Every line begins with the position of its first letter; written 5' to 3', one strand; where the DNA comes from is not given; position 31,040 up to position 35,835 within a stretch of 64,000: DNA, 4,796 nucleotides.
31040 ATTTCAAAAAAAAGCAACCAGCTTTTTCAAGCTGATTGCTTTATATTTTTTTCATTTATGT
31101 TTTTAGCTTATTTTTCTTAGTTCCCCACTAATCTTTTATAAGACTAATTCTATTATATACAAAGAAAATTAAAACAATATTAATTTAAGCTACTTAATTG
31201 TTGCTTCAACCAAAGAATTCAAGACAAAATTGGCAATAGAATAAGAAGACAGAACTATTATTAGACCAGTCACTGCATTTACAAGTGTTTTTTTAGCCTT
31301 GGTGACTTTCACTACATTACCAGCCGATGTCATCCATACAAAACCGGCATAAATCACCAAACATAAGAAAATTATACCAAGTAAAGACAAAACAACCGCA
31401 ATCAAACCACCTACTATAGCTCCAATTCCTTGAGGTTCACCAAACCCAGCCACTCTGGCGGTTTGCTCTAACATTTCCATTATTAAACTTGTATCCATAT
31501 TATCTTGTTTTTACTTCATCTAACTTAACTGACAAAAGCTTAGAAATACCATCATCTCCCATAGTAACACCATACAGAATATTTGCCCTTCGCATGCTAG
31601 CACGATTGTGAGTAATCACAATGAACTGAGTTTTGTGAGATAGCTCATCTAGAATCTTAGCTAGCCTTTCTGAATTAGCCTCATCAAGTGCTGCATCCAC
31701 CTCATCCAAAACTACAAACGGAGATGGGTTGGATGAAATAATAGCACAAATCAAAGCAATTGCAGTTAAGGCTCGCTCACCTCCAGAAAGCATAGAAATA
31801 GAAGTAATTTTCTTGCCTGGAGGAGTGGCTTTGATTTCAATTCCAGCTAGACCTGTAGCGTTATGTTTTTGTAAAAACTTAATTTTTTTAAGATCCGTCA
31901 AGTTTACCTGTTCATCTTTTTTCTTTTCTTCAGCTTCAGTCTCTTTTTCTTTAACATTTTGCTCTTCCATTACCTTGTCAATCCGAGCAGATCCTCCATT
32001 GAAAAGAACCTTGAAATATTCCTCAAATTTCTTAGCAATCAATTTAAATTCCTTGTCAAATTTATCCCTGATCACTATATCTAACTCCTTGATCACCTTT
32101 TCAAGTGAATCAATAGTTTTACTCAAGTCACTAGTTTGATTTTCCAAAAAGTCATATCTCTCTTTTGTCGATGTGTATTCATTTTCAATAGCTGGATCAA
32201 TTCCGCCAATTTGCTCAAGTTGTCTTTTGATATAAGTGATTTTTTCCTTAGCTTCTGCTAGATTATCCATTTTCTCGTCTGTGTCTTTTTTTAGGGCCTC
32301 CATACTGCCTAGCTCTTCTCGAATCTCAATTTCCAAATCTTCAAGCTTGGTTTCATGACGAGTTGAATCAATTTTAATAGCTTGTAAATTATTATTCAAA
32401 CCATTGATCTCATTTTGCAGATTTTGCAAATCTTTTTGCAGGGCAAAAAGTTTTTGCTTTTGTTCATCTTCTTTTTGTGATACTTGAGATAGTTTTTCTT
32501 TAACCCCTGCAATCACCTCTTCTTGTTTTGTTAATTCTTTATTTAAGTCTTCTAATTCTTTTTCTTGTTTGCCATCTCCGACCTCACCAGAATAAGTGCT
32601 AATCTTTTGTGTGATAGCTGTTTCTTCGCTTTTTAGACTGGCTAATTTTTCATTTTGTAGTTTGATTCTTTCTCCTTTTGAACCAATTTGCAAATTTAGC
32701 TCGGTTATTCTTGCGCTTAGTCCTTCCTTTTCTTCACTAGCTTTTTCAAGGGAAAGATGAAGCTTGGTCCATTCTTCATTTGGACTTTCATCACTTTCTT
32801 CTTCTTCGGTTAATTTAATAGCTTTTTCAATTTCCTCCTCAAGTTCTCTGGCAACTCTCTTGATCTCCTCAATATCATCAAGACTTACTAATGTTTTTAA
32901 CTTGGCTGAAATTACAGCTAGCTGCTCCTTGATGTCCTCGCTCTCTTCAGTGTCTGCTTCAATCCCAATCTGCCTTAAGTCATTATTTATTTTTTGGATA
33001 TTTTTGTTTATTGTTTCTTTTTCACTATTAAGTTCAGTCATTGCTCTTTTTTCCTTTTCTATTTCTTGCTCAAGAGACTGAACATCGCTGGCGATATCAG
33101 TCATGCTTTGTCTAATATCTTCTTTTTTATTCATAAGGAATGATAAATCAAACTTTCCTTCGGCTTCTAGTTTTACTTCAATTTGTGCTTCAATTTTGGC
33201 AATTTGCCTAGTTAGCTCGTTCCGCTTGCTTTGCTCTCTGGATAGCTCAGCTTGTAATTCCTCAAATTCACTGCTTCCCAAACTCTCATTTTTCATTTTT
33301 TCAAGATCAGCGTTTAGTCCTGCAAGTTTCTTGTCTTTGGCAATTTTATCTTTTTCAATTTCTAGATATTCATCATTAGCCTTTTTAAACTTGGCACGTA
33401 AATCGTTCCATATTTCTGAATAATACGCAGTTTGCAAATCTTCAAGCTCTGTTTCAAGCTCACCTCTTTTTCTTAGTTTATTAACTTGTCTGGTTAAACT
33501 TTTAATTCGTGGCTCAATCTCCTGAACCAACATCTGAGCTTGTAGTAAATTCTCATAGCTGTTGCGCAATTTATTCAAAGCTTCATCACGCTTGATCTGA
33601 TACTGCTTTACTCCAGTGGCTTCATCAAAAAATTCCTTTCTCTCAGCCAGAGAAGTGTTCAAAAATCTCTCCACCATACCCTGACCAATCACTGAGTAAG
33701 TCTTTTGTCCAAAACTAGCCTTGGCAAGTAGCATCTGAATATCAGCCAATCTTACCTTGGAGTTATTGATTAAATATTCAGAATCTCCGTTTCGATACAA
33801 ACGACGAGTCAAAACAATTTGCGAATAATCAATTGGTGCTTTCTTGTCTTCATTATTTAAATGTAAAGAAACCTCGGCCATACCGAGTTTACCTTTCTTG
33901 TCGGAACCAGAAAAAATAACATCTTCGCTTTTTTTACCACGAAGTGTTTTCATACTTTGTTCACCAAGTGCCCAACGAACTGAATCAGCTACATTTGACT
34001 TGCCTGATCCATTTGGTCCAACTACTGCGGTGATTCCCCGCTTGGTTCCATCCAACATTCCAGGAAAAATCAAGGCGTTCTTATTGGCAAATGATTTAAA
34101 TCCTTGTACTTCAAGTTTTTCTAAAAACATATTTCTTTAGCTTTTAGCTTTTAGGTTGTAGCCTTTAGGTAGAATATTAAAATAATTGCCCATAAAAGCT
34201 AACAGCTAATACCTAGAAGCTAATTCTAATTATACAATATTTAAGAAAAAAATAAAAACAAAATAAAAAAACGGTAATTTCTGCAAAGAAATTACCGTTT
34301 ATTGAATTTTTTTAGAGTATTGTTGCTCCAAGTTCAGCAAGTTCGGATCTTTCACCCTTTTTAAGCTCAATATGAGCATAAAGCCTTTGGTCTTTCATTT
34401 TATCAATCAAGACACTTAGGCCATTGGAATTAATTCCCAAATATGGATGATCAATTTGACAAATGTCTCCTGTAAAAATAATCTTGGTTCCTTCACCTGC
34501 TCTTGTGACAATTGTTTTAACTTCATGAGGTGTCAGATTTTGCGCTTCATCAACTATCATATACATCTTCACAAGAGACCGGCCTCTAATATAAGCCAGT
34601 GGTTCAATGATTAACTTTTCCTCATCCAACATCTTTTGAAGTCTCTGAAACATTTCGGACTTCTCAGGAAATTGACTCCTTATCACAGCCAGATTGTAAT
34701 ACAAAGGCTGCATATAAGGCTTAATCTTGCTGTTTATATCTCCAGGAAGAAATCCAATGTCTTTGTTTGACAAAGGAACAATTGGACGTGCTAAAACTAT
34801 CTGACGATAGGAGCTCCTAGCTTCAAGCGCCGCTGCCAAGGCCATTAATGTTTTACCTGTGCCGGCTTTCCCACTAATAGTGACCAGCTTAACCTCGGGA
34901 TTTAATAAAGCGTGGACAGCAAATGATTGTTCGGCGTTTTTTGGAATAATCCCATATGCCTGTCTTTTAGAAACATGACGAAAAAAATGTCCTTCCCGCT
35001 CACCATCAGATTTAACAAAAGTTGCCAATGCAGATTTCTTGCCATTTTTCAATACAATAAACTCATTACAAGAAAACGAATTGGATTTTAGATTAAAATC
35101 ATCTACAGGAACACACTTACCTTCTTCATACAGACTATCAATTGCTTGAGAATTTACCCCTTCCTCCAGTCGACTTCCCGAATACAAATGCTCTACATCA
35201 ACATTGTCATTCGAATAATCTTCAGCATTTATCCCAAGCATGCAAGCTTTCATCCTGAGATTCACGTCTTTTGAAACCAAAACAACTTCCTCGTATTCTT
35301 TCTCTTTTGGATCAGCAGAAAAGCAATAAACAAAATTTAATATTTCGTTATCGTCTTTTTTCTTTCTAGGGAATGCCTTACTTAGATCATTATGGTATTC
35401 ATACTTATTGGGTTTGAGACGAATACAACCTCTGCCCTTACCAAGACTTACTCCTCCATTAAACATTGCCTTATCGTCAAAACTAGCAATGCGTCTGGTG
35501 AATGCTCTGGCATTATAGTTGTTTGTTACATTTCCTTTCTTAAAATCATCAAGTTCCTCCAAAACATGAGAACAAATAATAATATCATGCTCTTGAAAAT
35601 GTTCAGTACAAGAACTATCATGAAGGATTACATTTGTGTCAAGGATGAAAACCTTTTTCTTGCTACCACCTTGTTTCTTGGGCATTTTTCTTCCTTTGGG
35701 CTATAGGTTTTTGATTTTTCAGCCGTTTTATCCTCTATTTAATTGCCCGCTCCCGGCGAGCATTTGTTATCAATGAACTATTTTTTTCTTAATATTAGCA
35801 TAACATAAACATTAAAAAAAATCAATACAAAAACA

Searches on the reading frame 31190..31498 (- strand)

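Call 19: search_protein_families(library=pfam, proteins=[window:31190-31498:-], max_evalue=0.001)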
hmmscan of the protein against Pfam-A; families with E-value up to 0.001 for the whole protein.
window:31190-31498:- (102 aa): 1 family
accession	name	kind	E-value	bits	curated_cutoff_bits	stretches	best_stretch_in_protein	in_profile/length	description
PF18895.5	T4SS_pilin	-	3.4e-05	24.3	26.6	1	35-92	14-71/71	Type IV secretion system pilin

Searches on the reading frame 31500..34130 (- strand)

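Call 19: search_protein_families(library=pfam, proteins=[window:31500-34130:-], max_evalue=0.001)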
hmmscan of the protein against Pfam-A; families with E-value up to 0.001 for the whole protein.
window:31500-34130:- (876 aa): 4 families
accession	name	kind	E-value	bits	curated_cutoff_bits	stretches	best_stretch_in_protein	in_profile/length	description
PF02463.25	SMC_N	-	2.6e-51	174.6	40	1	2-863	1-219/220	RecF/RecN/SMC N terminal domain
PF13304.12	AAA_21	-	6.2e-15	56.5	27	2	645-842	124-299/304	AAA domain, putative AbiEii toxin, Type IV TA system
PF13870.11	CCDC113_CCDC96_CC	-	0.00024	21.3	31.6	1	523-641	55-171/177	CCDC113/CCDC96, coiled-coil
PF13401.12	AAA_22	-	0.00038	21.2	27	0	30-58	4-32/130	AAA domain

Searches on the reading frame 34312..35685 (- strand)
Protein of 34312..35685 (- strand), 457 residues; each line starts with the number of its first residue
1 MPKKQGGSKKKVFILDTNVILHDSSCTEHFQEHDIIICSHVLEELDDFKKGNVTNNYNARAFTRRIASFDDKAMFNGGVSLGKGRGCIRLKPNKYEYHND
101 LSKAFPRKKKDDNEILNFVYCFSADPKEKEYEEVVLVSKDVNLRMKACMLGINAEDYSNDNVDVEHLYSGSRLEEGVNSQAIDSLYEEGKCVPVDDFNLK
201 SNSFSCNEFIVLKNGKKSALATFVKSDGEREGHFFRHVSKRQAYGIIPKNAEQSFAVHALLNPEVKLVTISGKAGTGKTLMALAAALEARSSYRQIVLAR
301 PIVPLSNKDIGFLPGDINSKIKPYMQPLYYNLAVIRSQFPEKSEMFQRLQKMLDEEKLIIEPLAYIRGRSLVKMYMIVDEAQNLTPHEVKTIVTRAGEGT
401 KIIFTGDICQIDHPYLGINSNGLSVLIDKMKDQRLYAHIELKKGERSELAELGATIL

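Call 19: search_protein_families(library=pfam, proteins=[window:34312-35685:-], max_evalue=0.001)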
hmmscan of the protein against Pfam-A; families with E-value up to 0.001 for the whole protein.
window:34312-35685:- (457 aa): 5 families
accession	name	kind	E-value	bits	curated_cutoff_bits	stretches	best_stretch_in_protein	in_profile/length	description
PF02562.22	PhoH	-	5.1e-48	163.7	27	1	246-443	2-188/205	PhoH-like protein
PF13638.12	PIN_4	-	4.4e-28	98.6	21.9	1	13-157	1-131/132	PIN domain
PF13604.12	AAA_30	-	5.6e-09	36.4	27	1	250-298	3-52/191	AAA domain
PF13245.12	AAA_19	-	4.3e-05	24.1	25.1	0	367-411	85-129/134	AAA domain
PF09848.15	SLFN-g3_helicase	-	0.00017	21.4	24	1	266-386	2-93/354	Schlafen group 3, DNA/RNA helicase domain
